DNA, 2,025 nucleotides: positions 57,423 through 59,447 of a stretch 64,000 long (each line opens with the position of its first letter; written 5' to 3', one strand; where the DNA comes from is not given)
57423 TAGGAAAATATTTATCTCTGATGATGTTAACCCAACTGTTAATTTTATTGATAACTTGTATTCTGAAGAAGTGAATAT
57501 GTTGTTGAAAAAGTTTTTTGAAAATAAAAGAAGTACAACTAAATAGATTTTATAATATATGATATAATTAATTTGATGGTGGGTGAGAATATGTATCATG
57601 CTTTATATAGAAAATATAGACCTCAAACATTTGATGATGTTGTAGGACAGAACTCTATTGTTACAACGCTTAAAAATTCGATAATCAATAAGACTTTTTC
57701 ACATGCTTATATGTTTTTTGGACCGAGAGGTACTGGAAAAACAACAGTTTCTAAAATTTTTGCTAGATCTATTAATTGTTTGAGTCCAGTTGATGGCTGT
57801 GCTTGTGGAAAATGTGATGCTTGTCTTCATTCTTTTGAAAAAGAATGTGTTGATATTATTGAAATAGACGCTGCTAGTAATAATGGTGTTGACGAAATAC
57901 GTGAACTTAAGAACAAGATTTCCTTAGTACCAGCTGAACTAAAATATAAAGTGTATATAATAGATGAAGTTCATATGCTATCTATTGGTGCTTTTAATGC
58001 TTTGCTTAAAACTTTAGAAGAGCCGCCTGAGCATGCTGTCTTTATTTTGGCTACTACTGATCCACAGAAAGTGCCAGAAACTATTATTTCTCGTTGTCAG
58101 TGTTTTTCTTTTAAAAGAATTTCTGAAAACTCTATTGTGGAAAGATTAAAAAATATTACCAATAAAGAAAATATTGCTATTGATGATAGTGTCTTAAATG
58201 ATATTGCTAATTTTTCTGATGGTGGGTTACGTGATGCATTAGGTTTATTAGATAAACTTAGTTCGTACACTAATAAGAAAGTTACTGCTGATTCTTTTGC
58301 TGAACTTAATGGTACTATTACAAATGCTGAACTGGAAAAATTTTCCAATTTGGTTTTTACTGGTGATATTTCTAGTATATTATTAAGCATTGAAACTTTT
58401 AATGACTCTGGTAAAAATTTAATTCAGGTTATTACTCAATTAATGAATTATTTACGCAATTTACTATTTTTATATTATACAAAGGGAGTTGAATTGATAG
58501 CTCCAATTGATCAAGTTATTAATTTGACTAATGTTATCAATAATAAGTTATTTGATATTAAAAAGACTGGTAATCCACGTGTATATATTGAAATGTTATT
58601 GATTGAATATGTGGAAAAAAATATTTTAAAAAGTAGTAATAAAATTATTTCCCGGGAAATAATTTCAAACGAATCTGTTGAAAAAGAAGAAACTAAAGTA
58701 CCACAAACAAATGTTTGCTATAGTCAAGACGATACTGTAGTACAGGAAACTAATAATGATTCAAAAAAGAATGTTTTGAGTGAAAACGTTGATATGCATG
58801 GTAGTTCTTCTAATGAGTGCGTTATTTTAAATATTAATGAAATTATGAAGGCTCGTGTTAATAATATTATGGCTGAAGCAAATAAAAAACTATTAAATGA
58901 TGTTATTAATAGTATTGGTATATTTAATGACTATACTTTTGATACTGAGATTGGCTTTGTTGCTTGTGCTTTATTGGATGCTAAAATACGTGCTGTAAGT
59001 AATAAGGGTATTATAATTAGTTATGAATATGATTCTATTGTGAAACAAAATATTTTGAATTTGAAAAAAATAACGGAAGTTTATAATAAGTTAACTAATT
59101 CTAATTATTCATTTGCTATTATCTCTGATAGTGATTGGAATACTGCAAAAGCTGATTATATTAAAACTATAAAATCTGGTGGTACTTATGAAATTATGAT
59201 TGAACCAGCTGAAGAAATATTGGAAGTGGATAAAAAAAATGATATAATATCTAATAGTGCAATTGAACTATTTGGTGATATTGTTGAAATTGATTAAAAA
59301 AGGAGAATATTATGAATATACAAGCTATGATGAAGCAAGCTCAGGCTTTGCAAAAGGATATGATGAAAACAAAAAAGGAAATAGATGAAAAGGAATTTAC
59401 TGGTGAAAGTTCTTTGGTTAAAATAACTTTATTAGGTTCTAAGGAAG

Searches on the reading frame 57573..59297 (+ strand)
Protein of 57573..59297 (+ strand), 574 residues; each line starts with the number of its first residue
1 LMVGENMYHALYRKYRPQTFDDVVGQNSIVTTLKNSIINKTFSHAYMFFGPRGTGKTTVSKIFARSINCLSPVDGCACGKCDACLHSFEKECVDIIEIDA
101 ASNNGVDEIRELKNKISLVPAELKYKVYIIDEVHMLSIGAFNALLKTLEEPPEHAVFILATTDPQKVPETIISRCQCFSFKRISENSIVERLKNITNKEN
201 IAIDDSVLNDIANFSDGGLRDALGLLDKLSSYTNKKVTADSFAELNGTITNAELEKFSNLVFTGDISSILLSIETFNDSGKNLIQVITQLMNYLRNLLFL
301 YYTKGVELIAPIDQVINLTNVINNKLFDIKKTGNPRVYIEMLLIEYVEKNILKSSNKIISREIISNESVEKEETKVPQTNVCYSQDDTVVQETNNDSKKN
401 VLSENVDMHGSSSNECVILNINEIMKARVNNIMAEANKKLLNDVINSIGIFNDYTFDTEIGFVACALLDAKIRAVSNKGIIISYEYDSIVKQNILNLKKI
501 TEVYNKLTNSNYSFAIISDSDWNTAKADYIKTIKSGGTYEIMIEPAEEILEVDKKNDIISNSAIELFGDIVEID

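Call 54: search_protein_families(library=pfam, proteins=[window:57573-59297:+], max_evalue=0.00001)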
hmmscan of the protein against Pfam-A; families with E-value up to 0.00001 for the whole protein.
window:57573-59297:+ (574 aa): 4 families
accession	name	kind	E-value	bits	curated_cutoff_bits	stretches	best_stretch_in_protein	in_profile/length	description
PF13177.12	DNA_pol3_delta2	-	1.1e-43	149.4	27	1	26-183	2-160/161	DNA polymerase III, delta subunit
PF00004.35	AAA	-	5.6e-11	43.4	21.2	1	47-177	2-125/131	ATPase family associated with various cellular activities (AAA)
PF21960.2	RCF1-5-like_lid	-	2.4e-08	34.2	27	1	191-226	2-38/43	RCF1/5-like, AAA+ ATPase lid domain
PF22608.2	DNAX_ATPase_lid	-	5.1e-08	33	27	1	188-227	2-41/49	DNA polymerase III clamp loader subunit, ATPase lid domain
